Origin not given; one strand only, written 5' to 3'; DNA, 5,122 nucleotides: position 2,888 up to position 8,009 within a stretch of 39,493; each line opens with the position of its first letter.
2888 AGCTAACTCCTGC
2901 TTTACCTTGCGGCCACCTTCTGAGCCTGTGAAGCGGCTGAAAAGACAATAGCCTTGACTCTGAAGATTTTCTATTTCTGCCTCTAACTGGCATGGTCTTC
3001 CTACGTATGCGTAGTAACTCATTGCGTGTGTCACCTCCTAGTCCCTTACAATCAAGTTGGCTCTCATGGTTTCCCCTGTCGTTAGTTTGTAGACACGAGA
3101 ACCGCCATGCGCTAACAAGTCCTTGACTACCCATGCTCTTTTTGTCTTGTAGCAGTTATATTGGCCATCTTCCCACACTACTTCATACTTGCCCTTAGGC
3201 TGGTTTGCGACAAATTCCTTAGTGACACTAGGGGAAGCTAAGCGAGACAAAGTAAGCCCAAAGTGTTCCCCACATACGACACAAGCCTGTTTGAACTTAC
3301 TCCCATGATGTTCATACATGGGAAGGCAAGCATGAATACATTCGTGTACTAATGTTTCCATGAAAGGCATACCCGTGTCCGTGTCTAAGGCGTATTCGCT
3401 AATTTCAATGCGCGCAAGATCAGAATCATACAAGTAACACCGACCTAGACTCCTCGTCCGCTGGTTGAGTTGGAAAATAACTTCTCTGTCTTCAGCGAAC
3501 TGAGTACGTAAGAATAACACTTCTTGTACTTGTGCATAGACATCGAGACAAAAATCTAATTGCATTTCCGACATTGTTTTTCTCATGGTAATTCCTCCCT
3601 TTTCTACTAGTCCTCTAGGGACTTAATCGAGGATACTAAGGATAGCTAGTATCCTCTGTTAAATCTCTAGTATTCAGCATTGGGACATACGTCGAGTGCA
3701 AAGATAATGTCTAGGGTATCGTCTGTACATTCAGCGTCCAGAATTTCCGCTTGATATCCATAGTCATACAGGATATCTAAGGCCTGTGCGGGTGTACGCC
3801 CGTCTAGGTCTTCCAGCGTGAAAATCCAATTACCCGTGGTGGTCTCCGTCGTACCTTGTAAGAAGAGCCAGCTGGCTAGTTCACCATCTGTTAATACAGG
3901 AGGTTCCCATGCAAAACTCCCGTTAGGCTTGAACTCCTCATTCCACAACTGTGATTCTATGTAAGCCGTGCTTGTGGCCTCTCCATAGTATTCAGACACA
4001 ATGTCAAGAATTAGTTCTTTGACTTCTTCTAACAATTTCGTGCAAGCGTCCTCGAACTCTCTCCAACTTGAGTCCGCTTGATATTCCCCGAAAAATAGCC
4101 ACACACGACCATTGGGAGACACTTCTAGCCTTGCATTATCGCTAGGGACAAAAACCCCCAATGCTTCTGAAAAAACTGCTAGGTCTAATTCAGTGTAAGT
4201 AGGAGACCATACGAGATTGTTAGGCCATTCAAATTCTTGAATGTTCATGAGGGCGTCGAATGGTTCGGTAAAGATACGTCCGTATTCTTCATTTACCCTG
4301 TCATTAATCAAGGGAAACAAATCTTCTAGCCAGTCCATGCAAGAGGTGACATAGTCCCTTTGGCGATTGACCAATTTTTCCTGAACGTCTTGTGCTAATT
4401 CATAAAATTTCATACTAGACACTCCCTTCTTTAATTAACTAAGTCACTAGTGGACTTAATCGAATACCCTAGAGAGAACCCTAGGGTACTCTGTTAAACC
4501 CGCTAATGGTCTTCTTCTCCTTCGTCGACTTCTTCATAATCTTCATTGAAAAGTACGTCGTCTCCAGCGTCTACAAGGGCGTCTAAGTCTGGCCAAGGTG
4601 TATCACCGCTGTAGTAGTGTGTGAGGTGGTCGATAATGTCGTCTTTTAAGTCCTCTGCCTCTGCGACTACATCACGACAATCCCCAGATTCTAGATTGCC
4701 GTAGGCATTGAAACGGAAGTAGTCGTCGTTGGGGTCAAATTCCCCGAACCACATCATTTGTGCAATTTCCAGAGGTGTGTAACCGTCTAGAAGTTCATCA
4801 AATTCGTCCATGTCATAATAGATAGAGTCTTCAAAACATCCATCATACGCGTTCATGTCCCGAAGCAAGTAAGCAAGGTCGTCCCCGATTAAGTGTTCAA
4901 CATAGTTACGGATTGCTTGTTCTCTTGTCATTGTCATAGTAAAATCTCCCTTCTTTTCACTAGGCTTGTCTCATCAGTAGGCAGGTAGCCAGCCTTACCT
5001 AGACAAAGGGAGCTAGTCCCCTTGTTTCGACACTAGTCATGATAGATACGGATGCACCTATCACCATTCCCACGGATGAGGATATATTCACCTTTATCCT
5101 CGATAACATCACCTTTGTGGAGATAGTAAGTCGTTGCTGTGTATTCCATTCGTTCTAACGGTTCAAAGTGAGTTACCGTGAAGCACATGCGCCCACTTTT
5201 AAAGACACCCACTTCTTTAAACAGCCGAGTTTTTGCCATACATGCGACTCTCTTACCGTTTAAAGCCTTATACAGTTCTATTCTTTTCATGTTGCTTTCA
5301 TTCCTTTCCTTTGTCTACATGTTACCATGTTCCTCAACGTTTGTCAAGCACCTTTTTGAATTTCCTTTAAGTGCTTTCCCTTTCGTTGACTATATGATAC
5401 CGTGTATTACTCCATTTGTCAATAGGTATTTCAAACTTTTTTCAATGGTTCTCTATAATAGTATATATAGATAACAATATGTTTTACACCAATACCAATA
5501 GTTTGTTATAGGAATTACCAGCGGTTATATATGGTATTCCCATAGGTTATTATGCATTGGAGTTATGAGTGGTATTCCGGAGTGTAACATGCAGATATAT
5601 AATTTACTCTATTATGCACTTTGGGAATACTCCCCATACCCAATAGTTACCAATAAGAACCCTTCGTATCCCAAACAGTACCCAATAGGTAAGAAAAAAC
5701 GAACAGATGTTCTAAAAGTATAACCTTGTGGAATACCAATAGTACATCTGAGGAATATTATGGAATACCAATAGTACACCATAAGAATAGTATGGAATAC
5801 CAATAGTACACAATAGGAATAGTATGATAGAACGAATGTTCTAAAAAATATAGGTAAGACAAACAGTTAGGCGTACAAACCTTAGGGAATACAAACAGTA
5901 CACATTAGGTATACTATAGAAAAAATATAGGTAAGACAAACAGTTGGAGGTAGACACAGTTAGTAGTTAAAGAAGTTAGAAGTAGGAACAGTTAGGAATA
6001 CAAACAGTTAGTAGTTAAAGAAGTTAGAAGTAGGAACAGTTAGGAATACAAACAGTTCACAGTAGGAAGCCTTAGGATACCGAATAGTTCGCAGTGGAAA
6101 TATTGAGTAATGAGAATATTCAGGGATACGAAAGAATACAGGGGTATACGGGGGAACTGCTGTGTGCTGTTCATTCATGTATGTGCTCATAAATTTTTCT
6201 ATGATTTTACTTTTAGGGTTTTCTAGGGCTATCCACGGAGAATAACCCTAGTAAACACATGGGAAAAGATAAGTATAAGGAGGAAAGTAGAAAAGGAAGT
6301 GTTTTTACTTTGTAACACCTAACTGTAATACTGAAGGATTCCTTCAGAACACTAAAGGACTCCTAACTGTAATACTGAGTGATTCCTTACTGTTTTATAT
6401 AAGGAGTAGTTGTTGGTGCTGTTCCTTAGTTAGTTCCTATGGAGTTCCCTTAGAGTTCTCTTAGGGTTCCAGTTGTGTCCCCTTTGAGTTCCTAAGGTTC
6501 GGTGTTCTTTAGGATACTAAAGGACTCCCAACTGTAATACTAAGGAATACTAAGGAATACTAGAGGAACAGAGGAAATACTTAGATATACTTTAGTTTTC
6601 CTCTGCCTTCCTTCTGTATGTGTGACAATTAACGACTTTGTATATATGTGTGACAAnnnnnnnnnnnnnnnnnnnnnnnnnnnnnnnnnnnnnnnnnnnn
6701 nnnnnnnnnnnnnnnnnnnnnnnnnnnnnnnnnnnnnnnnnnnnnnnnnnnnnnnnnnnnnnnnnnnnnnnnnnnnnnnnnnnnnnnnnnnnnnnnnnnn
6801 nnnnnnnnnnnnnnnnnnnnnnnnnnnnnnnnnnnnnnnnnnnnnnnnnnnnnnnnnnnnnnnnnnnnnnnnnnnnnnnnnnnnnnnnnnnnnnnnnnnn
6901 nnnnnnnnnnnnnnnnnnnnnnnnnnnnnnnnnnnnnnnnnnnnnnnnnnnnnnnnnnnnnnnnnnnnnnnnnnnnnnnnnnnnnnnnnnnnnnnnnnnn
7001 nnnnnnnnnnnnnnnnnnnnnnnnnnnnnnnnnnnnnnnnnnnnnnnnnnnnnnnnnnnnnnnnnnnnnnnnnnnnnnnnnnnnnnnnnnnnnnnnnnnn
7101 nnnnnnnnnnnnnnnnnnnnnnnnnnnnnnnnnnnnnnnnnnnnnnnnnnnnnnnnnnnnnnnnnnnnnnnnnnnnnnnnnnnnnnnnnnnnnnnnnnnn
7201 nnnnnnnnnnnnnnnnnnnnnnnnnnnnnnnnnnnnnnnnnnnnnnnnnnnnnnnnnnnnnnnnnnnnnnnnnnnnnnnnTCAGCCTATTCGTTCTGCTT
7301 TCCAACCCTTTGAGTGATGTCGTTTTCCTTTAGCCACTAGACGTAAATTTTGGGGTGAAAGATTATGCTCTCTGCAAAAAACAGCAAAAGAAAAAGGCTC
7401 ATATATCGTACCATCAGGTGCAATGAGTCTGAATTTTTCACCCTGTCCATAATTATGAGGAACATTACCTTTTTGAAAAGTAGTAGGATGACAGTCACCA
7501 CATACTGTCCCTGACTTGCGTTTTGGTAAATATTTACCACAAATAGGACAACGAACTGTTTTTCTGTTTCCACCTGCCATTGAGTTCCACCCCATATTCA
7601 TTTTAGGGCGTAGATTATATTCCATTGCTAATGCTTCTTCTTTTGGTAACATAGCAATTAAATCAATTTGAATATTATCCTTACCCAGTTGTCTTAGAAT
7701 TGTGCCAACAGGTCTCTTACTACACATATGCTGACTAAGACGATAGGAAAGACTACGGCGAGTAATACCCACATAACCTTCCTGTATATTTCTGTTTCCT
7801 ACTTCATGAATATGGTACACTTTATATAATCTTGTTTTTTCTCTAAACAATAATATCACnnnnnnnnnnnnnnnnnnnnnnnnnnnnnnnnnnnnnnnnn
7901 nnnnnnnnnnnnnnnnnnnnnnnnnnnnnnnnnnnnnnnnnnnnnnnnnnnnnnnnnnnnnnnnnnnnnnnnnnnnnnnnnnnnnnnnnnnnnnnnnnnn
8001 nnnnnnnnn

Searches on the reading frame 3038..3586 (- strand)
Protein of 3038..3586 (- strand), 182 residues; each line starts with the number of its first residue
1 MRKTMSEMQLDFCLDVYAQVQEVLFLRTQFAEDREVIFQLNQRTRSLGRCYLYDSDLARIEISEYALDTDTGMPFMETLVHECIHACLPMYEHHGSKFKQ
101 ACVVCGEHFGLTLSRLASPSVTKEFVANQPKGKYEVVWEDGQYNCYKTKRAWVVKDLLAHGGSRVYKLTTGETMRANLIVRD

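Call 15: search_protein_families(library=phrogs, proteins=[window:3038-3586:-], max_evalue=0.001)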
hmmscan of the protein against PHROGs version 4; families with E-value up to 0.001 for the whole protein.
window:3038-3586:- (182 aa): 4 families
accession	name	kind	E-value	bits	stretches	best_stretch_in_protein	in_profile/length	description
phrog_3768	-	unknown function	8.2e-06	26.9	1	37-108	41-109/216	-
phrog_6361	-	unknown function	2e-05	25.3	1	57-120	67-126/203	-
phrog_1365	-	unknown function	7.9e-05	23.6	1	71-99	68-94/127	-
phrog_9897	-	unknown function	0.0001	22.9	1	25-90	35-107/192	-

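Call 56: search_protein_families(library=pfam, proteins=[window:3038-3586:-], max_evalue=0.01)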
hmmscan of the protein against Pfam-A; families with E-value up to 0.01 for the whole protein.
window:3038-3586:- (182 aa): 1 family
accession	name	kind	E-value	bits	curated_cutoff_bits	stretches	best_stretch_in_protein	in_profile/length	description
PF10263.15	SprT-like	-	7.2e-11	42.4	25.6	1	27-110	15-101/108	SprT-like family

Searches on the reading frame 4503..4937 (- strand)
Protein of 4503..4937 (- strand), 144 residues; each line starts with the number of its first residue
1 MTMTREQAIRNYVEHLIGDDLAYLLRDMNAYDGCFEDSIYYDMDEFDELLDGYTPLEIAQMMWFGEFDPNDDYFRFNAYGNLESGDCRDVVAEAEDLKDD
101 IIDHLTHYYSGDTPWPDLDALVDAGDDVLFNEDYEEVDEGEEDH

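Call 15: search_protein_families(library=phrogs, proteins=[window:4503-4937:-], max_evalue=0.001)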
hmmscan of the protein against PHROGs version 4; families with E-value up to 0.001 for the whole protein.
window:4503-4937:- (144 aa): 1 family
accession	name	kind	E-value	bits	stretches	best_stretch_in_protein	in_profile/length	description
phrog_4534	-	unknown function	8.1e-18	65.9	1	9-109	10-109/133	-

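Call 56: search_protein_families(library=pfam, proteins=[window:4503-4937:-], max_evalue=0.01)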
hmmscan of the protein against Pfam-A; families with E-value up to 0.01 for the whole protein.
window:4503-4937:- (144 aa): 0 families

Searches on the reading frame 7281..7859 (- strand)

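Call 15: search_protein_families(library=phrogs, proteins=[window:7281-7859:-], max_evalue=0.001)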
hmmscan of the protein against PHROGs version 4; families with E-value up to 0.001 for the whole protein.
window:7281-7859:- (192 aa): 1 family
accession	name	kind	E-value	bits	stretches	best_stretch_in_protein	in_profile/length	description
phrog_2081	-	DNA, RNA and nucleotide metabolism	3.4e-08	34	1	141-188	201-248/433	HNH endonuclease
